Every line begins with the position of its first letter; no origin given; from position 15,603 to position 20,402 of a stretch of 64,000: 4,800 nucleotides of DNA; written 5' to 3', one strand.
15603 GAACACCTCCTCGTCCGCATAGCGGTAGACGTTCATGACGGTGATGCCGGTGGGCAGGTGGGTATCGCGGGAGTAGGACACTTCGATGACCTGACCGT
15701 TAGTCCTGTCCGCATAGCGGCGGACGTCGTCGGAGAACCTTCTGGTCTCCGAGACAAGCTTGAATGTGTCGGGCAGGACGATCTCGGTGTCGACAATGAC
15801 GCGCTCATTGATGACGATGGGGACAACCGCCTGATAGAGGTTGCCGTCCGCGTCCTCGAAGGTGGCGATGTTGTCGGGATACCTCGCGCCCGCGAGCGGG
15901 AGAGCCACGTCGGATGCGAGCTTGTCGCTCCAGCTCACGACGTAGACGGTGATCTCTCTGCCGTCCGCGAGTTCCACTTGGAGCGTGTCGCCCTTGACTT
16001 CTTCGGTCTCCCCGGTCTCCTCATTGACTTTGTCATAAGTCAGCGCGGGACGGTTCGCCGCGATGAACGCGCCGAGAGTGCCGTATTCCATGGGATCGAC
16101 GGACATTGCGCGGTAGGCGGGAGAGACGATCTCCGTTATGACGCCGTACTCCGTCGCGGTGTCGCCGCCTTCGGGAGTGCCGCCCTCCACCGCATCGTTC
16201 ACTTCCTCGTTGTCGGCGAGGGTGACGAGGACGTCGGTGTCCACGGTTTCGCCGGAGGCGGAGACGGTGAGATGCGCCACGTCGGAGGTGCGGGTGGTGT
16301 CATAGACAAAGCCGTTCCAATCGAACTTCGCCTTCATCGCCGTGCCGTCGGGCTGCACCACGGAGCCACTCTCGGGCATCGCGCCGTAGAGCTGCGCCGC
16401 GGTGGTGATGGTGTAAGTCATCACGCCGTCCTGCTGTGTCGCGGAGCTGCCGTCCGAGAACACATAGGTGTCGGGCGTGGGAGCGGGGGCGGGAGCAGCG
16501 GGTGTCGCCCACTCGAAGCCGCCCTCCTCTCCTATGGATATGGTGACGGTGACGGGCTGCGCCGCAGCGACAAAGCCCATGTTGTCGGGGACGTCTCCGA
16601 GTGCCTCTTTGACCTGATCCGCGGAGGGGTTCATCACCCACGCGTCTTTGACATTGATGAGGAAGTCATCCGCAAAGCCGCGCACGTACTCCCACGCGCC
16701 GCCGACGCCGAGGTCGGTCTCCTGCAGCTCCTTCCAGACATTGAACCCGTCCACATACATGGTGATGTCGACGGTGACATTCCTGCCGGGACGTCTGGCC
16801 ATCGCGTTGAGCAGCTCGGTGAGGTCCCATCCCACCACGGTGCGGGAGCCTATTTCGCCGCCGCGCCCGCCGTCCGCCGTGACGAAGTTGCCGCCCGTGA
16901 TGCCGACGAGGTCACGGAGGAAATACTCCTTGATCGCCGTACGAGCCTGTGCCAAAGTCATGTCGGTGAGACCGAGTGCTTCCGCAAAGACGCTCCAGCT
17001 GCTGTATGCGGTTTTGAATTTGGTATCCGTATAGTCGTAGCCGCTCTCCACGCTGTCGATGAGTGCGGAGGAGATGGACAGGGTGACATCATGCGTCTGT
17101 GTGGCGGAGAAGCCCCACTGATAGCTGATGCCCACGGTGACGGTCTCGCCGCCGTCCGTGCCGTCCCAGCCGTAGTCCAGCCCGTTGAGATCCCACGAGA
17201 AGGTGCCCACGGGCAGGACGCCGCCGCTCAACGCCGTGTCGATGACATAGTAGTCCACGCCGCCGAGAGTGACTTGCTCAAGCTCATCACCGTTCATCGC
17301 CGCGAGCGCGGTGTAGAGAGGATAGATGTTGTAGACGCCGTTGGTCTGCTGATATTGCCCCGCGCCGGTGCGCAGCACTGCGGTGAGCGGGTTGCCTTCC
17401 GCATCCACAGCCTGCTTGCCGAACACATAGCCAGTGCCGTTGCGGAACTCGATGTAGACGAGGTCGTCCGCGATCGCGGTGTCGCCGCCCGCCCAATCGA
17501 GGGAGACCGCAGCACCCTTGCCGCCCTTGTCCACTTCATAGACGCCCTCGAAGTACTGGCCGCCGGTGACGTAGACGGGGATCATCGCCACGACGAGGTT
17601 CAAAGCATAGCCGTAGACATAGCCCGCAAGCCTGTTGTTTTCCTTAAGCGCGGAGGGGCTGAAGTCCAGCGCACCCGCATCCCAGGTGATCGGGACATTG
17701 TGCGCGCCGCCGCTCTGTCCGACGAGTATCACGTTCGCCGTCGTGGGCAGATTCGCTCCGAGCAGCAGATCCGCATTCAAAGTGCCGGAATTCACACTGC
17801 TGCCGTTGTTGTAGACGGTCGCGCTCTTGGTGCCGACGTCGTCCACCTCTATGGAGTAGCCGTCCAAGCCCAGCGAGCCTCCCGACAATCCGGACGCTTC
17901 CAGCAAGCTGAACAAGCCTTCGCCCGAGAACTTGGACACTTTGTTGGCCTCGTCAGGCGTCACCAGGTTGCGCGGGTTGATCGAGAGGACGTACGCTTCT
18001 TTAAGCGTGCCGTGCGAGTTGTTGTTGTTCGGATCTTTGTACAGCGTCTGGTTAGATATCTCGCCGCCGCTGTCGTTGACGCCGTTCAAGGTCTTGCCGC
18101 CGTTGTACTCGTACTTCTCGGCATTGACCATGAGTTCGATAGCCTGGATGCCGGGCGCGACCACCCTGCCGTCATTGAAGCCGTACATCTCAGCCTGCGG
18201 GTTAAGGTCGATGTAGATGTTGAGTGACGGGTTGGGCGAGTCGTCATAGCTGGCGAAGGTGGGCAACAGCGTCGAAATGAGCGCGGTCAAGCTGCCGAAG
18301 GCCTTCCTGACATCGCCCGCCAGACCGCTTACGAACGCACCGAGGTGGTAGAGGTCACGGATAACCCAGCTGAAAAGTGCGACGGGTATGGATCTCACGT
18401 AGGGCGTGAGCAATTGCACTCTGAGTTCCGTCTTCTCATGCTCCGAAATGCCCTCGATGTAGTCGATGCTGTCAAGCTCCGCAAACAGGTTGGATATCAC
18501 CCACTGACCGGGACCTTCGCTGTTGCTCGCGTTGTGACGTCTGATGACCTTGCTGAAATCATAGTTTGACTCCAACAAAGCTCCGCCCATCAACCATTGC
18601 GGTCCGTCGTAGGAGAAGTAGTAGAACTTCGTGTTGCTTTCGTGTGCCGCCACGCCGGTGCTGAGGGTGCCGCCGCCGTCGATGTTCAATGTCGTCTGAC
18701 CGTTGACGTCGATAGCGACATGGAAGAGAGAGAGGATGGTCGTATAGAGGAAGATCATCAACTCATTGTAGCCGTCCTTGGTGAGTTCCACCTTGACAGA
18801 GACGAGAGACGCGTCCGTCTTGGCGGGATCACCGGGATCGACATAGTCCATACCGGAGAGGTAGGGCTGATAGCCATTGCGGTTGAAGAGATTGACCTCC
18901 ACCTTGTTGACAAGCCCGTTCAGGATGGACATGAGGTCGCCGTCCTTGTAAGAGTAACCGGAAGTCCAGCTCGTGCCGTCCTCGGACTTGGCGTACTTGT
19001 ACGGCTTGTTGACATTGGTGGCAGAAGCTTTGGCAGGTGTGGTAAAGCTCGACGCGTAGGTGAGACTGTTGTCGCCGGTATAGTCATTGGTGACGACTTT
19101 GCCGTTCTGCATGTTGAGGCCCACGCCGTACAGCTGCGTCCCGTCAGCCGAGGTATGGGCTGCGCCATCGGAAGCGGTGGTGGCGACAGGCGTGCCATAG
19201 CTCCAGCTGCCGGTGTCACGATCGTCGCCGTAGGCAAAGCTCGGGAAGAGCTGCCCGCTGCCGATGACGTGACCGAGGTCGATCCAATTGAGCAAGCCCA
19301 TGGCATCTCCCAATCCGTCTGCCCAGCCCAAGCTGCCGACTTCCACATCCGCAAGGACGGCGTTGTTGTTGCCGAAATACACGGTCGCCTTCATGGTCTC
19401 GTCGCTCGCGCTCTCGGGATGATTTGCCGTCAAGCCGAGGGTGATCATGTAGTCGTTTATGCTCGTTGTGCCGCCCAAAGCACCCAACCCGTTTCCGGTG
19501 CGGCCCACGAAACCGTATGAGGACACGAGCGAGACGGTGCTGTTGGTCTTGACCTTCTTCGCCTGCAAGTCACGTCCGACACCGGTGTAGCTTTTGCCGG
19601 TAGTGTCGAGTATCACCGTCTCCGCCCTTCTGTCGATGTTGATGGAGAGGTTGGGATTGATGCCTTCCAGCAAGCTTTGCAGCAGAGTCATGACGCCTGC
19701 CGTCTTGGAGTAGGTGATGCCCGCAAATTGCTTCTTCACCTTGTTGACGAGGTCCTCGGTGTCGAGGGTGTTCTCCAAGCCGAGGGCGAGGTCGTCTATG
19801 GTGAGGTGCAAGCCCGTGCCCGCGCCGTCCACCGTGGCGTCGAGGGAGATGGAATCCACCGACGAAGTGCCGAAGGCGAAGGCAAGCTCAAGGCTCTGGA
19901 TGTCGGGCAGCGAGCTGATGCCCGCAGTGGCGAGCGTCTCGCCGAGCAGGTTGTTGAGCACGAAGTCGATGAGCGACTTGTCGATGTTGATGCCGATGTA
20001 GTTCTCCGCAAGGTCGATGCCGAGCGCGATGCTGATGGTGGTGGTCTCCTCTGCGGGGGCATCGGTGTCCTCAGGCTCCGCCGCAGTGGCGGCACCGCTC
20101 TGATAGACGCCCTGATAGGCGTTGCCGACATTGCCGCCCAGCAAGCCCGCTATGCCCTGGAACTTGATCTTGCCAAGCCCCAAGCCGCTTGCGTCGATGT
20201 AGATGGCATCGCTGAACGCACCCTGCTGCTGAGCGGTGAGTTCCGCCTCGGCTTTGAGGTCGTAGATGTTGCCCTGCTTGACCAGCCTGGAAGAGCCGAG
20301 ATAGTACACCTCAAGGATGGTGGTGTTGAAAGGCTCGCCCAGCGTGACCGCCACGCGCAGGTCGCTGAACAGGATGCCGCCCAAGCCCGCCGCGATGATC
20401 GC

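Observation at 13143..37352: Uninterrupted 24.2-kb gene for an 8,069-aa lipid-anchored modular protein with no recognisable family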

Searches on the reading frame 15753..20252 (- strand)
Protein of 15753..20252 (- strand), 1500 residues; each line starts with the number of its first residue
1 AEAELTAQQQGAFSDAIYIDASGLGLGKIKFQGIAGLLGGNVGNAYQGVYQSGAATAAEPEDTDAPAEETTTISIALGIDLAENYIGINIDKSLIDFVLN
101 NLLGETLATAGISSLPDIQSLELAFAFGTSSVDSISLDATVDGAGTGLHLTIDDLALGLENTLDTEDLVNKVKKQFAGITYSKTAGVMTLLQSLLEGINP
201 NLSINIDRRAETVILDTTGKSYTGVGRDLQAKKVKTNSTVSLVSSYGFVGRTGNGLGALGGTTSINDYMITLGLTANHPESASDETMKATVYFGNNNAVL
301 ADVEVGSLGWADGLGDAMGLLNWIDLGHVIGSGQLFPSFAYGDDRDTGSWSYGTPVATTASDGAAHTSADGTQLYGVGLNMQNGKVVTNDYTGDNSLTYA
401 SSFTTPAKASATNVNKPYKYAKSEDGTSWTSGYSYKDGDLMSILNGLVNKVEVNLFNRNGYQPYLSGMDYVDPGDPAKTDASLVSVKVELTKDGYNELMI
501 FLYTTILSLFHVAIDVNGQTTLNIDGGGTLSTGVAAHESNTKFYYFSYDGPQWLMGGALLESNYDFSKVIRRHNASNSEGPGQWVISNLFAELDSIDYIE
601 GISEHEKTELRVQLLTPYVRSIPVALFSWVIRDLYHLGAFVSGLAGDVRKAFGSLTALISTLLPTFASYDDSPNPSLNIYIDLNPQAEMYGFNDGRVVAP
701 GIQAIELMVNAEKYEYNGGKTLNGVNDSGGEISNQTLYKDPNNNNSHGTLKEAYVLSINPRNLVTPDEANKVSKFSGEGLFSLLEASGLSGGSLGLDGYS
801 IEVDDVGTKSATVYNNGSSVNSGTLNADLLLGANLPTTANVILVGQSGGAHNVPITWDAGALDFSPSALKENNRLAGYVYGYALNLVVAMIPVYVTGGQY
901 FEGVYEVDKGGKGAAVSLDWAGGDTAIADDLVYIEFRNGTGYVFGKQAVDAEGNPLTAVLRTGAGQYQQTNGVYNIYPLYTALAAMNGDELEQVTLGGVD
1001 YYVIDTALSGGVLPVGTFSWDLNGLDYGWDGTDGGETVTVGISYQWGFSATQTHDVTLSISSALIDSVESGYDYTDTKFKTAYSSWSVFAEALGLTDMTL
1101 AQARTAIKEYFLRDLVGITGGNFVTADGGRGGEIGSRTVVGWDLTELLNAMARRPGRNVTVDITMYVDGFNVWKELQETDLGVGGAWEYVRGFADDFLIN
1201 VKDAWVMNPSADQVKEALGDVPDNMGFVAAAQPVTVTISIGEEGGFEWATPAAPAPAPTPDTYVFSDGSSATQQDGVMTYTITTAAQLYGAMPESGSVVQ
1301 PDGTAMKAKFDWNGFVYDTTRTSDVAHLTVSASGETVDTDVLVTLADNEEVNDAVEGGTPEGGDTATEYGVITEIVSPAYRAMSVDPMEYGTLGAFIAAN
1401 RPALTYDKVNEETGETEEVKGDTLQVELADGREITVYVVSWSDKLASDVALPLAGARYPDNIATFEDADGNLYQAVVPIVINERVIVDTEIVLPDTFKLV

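Call 21: find_homologous_proteins(query=window:15753-20252:-, max_evalue=0.001)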
Query window:15753-20252:- (1500 aa): 16 proteins with E <= 0.001 among 8000 candidates.
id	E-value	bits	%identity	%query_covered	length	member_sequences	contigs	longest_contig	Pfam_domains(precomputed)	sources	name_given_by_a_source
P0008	0.0e+0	2658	92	88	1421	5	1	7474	-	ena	-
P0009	0.0e+0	1540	55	100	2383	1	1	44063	-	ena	-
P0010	0.0e+0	1450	52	99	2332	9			-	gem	-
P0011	0.0e+0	1442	55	98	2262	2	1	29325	-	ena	-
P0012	0.0e+0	1356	50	99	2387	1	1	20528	-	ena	-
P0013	0.0e+0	1249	57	77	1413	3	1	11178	-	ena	-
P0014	0.0e+0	1137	47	99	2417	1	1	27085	-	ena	-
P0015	0.0e+0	1098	45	99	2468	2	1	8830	-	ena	-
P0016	0.0e+0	1077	45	99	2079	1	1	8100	-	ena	-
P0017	0.0e+0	1058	48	83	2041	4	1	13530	-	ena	-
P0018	1.1e-174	602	35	99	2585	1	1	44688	-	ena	-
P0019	2.0e-164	568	37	77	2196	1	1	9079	-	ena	-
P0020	5.5e-139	483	59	28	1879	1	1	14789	-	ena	-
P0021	8.2e-104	367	37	54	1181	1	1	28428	-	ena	-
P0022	5.3e-77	278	36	40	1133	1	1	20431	-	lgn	-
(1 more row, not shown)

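Call 22: find_encoding_contigs(protein=P0018, flank=10000, max_places=2)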
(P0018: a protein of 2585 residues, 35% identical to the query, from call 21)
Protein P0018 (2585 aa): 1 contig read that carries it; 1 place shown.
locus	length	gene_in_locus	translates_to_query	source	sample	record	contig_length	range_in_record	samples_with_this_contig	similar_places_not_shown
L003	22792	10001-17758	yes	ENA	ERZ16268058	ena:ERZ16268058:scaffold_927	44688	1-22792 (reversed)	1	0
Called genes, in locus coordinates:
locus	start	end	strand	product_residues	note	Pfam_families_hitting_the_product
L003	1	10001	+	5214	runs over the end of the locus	-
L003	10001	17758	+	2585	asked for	-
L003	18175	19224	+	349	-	PF03547:Mem_trans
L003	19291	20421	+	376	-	PF13421:Band_7_1, PF01145:Band_7, PF13240:Zn_Ribbon_1 (weak), PF13248:Zn_ribbon_3 (weak), PF18912:DZR_2 (weak), PF12773:DZR, PF13240:Zn_Ribbon_1 (weak), PF13240:Zn_Ribbon_1, +6 more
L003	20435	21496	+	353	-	PF08271:Zn_Ribbon_TF (faint), PF08792:A2L_zn_ribbon (faint), PF19134:DUF5817 (faint)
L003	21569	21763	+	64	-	PF08984:DUF1858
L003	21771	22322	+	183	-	PF12844:HTH_19, PF07883:Cupin_2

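Call 23: find_encoding_contigs(protein=P0009, flank=10000, max_places=2)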
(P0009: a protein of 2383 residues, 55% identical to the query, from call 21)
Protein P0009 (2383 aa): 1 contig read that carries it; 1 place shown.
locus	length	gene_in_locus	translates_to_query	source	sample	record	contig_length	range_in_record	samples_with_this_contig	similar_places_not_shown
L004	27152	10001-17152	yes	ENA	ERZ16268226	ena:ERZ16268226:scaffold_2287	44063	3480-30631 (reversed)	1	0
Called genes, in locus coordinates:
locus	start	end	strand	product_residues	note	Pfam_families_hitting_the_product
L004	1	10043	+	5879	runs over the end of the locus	-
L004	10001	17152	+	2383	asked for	-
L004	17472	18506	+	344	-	PF03547:Mem_trans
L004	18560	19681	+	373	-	PF13421:Band_7_1, PF01145:Band_7, PF13240:Zn_Ribbon_1 (weak), PF18912:DZR_2 (weak), PF12773:DZR, PF13240:Zn_Ribbon_1, PF13248:Zn_ribbon_3, PF13240:Zn_Ribbon_1, +4 more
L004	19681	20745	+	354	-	PF08271:Zn_Ribbon_TF (faint), PF08792:A2L_zn_ribbon (faint), PF14319:Zn_Tnp_IS91 (faint), PF19134:DUF5817 (faint)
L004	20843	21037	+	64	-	PF08984:DUF1858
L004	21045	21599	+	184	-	PF12844:HTH_19 (weak), PF05899:Cupin_3 (faint), PF07883:Cupin_2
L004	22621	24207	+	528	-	PF13347:MFS_2, PF07690:MFS_1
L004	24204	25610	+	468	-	PF00884:Sulfatase, PF01663:Phosphodiest, PF16347:SGSH_C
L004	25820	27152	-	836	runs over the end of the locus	PF09479:Flg_new (weak)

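Call 30: find_related_loci(query=A1, collection=genome_contigs, flank=10000)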
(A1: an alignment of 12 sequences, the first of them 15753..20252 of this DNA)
Query A1 (1500 aa) in genome_contigs; peptide patterns used: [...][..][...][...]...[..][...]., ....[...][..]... (x = any residue, [..] = any of these).
24 stretches matched a pattern; 7 encode a relative of the query (tblastn E <= 1e-3); 7 distinct loci.
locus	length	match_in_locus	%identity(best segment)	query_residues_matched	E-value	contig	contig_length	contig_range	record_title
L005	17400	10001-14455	52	9-1500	0e+0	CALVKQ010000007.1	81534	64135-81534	MAG: uncultured Clostridia bacterium isolate BRZ_ET__bin92 genome assembly, contig: BRZ_ET__NODE_365_length_81534_cov_26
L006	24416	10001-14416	51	7-1491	0e+0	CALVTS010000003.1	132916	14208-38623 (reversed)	MAG: uncultured Clostridia bacterium isolate BRZ_V__bin16 genome assembly, contig: BRZ_V__NODE_125_length_132916_cov_50.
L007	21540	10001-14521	55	12-1500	0e+0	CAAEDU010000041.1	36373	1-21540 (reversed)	MAG TPA_asm: Clostridia bacterium, isolate HGM11451, WGS project CAAEDU010000000 data, contig: ERS396505_7_k85_87174, wh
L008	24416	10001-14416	45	12-1494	0e+0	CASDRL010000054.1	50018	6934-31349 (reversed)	uncultured Clostridia bacterium isolate SI.A15.metabat-bins.145 genome assembly, contig: SI.A15.metabat-bins.145.fa_k141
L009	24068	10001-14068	31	13-1500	8e-165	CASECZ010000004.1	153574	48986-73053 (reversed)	uncultured Clostridia bacterium isolate A31_L1_344344_idba_bin.52 genome assembly, contig: A31_L1_344344_idba_bin.52.fa_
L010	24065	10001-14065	32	13-1500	4e-159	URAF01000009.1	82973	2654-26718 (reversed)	uncultured Clostridiales bacterium isolate UMGS814 genome assembly, contig: NODE_86_length_82973_cov_4.729962, whole gen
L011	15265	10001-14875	32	6-1493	4e-63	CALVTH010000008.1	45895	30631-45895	MAG: uncultured Clostridia bacterium isolate BRZ_LA__bin1 genome assembly, contig: BRZ_LA__NODE_440_length_45895_cov_10.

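Call 74: search_solved_structures(query=A1, max_evalue=1)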
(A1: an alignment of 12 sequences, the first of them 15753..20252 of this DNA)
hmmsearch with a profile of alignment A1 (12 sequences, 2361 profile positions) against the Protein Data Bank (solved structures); distinct sequences matched with E-value up to 1: 0.

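Call 75: search_protein_families(library=pfam, alignment_id=A1, max_evalue=0.1)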
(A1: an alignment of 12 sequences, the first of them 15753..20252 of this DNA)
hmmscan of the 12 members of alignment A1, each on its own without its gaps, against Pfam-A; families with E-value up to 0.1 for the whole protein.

A. member 1, window:15753-20252:- (1500 aa): 0 families

B. families by the number of members that match (of 12 scanned): 3 families
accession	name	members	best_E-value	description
PF07532.17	Big_4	2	0.0027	Bacterial Ig-like domain (group 4)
PF18277.6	AbrB_C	1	0.046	AbrB C-terminal domain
PF18144.7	SMODS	1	0.097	Second Messenger Oligonucleotide or Dinucleotide Synthetase domain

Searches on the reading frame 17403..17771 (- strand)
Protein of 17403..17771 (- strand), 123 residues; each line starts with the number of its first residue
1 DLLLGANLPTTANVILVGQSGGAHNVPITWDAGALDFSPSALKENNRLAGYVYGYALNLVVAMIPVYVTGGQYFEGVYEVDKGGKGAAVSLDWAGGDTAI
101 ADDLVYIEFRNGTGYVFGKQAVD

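Call 106: search_solved_structures(query=A5, max_evalue=10, show_alignments=2)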
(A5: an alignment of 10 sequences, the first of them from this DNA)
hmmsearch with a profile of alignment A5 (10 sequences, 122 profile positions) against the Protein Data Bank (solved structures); distinct sequences matched with E-value up to 10: 2.
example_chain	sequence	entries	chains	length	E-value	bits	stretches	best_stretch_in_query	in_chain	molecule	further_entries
1d5c_A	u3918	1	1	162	0.81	12.8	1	60-112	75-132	RAB6 GTPASE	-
8fqc_C1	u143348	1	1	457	1.3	12.2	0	14-47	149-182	Baseplate hub protein, gp26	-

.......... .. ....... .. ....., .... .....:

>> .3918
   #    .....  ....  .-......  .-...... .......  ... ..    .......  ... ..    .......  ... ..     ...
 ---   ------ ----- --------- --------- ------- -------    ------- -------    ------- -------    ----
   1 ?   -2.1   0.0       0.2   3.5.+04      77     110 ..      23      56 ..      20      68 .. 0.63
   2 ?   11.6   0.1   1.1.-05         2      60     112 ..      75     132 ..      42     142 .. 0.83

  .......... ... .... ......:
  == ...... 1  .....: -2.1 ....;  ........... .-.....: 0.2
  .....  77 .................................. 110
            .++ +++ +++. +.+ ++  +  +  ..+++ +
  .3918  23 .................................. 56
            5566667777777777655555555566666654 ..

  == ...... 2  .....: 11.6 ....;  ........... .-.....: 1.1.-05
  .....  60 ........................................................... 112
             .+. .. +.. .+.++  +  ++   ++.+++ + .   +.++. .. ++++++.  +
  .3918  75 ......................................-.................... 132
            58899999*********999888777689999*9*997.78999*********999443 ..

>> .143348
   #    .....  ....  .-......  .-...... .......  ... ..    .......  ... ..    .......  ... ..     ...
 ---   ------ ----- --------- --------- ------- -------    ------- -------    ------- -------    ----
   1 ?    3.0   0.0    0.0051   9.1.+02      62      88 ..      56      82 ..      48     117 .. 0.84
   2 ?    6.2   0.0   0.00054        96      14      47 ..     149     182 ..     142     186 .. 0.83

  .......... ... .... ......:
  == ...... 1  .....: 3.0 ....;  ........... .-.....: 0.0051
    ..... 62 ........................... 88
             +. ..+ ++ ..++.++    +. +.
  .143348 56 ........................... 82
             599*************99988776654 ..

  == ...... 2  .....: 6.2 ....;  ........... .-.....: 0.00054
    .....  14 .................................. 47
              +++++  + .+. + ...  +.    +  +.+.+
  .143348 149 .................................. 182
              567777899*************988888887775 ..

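Call 107: search_protein_families(library=pfam, alignment_id=A5, max_evalue=10)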
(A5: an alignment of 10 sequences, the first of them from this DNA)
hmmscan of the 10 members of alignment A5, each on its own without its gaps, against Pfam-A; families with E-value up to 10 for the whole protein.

A. member 1, seq(123 aa): 0 families

B. families by the number of members that match (of 10 scanned): 2 families
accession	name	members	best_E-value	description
PF07532.17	Big_4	2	0.00031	Bacterial Ig-like domain (group 4)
PF20624.3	DMRT5_DMB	1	0.12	DMRT5, DMB domain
